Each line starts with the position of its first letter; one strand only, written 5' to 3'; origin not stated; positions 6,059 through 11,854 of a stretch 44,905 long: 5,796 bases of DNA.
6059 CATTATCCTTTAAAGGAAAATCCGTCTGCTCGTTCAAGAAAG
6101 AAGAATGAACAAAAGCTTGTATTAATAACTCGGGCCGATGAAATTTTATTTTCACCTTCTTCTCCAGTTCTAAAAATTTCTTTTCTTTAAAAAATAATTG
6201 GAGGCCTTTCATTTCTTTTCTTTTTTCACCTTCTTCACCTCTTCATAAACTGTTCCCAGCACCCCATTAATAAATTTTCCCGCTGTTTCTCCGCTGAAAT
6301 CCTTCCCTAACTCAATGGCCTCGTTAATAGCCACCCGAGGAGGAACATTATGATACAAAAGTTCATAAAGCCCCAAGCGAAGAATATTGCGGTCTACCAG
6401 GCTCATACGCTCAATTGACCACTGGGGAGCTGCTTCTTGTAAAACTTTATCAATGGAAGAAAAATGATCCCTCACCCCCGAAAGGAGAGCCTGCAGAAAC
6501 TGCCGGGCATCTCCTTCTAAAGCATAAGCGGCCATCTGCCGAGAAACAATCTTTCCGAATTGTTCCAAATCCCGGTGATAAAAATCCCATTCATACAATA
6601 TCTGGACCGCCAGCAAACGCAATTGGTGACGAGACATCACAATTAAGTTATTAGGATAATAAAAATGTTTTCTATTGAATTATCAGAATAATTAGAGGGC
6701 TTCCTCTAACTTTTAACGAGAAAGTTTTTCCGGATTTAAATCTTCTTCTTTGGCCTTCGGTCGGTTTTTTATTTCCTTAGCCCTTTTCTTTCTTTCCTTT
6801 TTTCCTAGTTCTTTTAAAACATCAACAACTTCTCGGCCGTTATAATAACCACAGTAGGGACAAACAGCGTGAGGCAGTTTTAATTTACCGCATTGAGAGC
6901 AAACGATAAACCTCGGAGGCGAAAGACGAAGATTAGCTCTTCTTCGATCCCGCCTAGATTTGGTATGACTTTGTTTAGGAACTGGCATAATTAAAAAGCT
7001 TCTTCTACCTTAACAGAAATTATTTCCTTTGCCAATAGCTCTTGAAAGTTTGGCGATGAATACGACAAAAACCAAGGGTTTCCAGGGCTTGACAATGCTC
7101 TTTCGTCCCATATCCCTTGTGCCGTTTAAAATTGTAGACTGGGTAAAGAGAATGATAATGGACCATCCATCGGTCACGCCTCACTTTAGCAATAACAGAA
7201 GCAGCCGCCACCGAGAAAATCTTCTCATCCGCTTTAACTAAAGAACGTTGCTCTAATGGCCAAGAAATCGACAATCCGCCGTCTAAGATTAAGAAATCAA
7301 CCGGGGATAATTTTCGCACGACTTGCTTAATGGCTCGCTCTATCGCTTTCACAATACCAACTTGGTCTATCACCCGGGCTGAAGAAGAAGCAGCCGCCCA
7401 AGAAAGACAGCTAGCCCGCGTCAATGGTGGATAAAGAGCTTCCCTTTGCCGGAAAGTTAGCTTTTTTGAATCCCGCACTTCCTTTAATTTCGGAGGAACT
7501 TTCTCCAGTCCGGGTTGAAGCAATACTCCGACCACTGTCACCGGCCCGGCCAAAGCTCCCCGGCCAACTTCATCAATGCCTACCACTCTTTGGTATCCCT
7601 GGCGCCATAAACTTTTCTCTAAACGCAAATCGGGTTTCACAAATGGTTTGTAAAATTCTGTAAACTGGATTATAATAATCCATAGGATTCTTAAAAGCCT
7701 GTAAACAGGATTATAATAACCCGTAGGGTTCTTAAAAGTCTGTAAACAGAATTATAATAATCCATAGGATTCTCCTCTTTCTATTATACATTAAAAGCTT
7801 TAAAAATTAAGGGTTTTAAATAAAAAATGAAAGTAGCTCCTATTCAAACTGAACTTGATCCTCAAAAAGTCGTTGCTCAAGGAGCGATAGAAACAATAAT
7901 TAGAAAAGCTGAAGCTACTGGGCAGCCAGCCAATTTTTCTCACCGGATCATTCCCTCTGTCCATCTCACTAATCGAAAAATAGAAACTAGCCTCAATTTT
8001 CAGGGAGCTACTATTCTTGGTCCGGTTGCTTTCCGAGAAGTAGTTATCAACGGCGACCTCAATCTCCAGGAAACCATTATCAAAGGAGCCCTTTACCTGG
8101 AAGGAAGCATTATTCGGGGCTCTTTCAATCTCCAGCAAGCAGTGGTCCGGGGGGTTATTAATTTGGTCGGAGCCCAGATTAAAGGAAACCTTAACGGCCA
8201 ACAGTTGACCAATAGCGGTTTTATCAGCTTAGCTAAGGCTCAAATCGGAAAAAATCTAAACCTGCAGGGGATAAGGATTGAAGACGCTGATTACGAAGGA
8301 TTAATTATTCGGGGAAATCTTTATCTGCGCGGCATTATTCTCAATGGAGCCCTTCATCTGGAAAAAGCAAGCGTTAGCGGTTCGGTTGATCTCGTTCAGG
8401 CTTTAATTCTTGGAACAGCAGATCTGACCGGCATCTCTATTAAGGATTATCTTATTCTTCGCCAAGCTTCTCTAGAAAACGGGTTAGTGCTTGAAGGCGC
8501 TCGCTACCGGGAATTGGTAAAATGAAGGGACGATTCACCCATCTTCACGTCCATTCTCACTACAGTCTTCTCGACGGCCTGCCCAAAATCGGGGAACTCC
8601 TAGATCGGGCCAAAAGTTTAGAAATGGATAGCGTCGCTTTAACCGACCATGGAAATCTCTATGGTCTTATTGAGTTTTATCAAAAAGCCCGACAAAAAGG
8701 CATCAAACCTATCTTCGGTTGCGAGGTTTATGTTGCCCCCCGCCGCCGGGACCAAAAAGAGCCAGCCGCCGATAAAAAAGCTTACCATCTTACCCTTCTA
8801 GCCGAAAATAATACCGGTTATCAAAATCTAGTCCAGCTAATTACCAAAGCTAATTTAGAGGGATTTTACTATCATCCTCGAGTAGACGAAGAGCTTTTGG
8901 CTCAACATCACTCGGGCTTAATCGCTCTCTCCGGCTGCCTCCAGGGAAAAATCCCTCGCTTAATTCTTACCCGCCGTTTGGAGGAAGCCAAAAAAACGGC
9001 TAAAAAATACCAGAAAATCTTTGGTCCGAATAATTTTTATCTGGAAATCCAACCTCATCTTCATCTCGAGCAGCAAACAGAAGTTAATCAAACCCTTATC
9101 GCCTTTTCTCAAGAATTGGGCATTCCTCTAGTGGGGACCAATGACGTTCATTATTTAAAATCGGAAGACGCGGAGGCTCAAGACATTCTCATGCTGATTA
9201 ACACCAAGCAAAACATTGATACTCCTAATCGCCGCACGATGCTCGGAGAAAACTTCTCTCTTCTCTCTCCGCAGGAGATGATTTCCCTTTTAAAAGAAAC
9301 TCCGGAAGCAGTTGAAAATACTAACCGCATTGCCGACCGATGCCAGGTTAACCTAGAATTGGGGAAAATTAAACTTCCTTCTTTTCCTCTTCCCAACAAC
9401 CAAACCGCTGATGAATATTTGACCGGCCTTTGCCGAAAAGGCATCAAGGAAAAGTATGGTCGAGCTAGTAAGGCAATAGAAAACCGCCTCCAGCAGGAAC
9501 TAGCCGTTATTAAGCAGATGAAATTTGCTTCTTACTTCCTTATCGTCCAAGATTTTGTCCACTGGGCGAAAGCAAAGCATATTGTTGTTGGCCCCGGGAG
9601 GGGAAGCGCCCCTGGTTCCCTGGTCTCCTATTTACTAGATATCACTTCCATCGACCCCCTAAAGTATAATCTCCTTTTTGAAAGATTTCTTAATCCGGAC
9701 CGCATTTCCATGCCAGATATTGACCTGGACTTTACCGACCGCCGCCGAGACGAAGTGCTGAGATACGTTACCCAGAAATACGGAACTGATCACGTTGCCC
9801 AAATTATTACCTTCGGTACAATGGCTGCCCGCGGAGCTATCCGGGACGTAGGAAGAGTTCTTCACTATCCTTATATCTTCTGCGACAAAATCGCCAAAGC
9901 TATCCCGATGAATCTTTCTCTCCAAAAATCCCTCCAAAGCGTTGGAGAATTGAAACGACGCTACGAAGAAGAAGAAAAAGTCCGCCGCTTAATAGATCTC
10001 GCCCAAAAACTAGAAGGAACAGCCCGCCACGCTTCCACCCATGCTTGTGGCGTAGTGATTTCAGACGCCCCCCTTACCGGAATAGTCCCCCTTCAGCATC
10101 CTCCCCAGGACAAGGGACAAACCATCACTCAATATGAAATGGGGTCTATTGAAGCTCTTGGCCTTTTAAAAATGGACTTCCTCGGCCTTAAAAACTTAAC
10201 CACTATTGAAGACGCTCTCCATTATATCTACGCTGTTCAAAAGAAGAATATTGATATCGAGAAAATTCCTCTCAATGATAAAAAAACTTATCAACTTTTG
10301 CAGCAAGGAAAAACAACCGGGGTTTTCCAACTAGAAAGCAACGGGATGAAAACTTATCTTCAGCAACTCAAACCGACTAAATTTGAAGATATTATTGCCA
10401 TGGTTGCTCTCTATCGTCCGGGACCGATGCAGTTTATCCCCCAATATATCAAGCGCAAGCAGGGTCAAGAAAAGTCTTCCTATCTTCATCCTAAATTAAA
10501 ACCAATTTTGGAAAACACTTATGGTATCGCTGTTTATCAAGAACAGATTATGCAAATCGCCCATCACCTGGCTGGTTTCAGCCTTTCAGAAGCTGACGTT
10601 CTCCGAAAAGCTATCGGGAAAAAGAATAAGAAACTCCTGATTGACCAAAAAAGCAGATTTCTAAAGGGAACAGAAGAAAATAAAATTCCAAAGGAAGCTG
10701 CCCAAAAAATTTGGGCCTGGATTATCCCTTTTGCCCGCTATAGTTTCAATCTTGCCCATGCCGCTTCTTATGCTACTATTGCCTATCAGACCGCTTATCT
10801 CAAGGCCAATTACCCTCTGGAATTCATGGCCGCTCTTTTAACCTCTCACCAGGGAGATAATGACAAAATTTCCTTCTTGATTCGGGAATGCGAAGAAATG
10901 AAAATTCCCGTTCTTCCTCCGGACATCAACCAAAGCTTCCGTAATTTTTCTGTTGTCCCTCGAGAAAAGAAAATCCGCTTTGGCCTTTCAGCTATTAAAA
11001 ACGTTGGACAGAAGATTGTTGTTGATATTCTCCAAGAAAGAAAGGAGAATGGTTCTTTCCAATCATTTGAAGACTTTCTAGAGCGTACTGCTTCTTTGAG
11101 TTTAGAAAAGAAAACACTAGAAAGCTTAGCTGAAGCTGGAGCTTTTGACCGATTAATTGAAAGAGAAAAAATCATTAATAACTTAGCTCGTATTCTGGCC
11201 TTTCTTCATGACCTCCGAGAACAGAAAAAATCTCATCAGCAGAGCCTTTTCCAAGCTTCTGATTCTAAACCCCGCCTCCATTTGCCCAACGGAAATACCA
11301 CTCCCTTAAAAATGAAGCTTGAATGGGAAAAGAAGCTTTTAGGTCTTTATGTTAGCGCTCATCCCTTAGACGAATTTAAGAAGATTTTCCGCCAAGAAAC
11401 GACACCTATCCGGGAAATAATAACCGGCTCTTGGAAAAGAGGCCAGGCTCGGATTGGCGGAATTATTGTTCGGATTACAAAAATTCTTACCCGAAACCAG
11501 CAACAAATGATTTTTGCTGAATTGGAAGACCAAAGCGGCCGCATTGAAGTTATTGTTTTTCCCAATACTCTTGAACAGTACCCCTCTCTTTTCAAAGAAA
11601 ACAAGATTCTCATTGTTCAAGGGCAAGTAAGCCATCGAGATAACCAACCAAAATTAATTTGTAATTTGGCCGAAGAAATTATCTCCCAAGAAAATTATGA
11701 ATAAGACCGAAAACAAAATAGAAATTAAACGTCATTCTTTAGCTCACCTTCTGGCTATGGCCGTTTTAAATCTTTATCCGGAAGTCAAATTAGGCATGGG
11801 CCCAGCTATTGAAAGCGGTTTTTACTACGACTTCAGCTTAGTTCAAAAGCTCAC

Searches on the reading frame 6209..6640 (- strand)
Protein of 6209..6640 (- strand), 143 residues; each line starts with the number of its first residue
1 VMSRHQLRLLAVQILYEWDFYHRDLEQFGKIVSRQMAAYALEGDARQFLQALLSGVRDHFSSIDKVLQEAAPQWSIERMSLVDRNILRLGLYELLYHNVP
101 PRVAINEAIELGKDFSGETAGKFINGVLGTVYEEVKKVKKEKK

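Call 34: search_protein_families(library=pfam, proteins=[window:6209-6640:-], max_evalue=0.001)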
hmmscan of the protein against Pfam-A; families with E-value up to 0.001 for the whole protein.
window:6209-6640:- (143 aa): 1 family
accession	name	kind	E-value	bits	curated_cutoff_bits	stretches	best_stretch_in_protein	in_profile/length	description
PF01029.23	NusB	-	3.1e-35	121.9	23.1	1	6-132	2-132/133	NusB family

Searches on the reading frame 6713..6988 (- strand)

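Call 34: search_protein_families(library=pfam, proteins=[window:6713-6988:-], max_evalue=0.001)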
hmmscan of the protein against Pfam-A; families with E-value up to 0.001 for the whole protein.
window:6713-6988:- (91 aa): 1 family
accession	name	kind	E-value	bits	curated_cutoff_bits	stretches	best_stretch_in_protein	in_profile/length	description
PF01783.29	Ribosomal_L32p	-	1.1e-21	77.2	21.3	1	3-56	2-55/56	Ribosomal L32p protein family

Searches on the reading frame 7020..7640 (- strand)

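Call 34: search_protein_families(library=pfam, proteins=[window:7020-7640:-], max_evalue=0.001)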
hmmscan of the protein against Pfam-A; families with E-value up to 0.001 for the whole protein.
window:7020-7640:- (206 aa): 1 family
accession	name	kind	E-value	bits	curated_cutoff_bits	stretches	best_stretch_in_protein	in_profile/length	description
PF01351.25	RNase_HII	-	1.1e-32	114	25.8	1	20-200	1-197/199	Ribonuclease HII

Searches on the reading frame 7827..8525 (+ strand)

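Call 35: search_protein_families(library=pfam, proteins=[window:7827-8525:+], max_evalue=0.001)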
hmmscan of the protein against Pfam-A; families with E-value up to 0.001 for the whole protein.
window:7827-8525:+ (232 aa): 1 family
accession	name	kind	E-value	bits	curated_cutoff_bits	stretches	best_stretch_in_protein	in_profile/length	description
PF13576.12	Pentapeptide_3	-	1.9e-08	34.8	27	0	56-94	10-47/48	Pentapeptide repeats (9 copies)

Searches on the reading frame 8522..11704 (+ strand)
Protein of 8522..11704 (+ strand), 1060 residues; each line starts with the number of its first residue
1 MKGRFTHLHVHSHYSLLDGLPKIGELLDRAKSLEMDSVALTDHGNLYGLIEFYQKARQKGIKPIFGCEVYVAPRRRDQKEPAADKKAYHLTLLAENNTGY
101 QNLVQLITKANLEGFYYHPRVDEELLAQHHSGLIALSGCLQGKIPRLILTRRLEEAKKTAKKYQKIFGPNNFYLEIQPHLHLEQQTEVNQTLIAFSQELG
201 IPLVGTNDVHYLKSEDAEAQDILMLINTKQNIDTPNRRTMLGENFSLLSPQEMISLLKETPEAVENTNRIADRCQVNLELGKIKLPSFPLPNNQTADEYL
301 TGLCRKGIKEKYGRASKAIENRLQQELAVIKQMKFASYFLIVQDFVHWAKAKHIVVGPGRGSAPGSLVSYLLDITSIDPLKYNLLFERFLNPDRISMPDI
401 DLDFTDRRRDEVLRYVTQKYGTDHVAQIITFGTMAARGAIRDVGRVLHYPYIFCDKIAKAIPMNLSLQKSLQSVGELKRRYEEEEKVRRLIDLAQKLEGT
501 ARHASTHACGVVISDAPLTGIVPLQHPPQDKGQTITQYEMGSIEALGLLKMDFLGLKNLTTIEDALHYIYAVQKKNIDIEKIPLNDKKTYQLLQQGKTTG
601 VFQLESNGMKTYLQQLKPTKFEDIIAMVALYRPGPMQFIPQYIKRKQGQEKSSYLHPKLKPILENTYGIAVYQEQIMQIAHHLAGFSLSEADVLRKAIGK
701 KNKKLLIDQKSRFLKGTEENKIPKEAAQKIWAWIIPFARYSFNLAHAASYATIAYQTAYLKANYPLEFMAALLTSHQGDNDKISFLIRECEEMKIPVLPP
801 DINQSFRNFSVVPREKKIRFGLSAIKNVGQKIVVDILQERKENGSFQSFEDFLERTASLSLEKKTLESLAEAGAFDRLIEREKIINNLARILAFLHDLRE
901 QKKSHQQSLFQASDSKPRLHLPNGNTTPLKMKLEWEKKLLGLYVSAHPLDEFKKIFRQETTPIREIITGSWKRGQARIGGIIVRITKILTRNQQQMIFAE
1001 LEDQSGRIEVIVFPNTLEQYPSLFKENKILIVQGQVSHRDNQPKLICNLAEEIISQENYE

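Call 35: search_protein_families(library=pfam, proteins=[window:8522-11704:+], max_evalue=0.001)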
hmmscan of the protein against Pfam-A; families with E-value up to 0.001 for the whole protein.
window:8522-11704:+ (1060 aa): 7 families
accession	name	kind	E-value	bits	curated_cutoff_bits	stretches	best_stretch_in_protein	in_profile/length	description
PF07733.18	DNA_pol3_alpha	-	1.9e-103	346.1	23.9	1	298-555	1-260/260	Bacterial DNA polymerase III alpha NTPase domain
PF17657.6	DNA_pol3_finger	-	2e-65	219.6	22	1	558-720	1-165/166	Bacterial DNA polymerase III alpha subunit finger domain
PF02811.25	PHP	-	2.1e-61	207.5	26.4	1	7-179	1-164/164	PHP domain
PF14579.12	HHH_6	-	1.3e-27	96.3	25.6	1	794-879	1-84/90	Helix-hairpin-helix motif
PF01336.31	tRNA_anti-codon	-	4.4e-11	43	27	1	977-1048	2-70/75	OB-fold nucleic acid binding domain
PF04919.18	DUF655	-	0.00024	21.5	22.2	1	822-860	118-155/181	Protein of unknown function (DUF655)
PF15072.12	HROB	-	0.00039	20.8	30.8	1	977-1033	2-57/85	Homologous recombination OB-fold protein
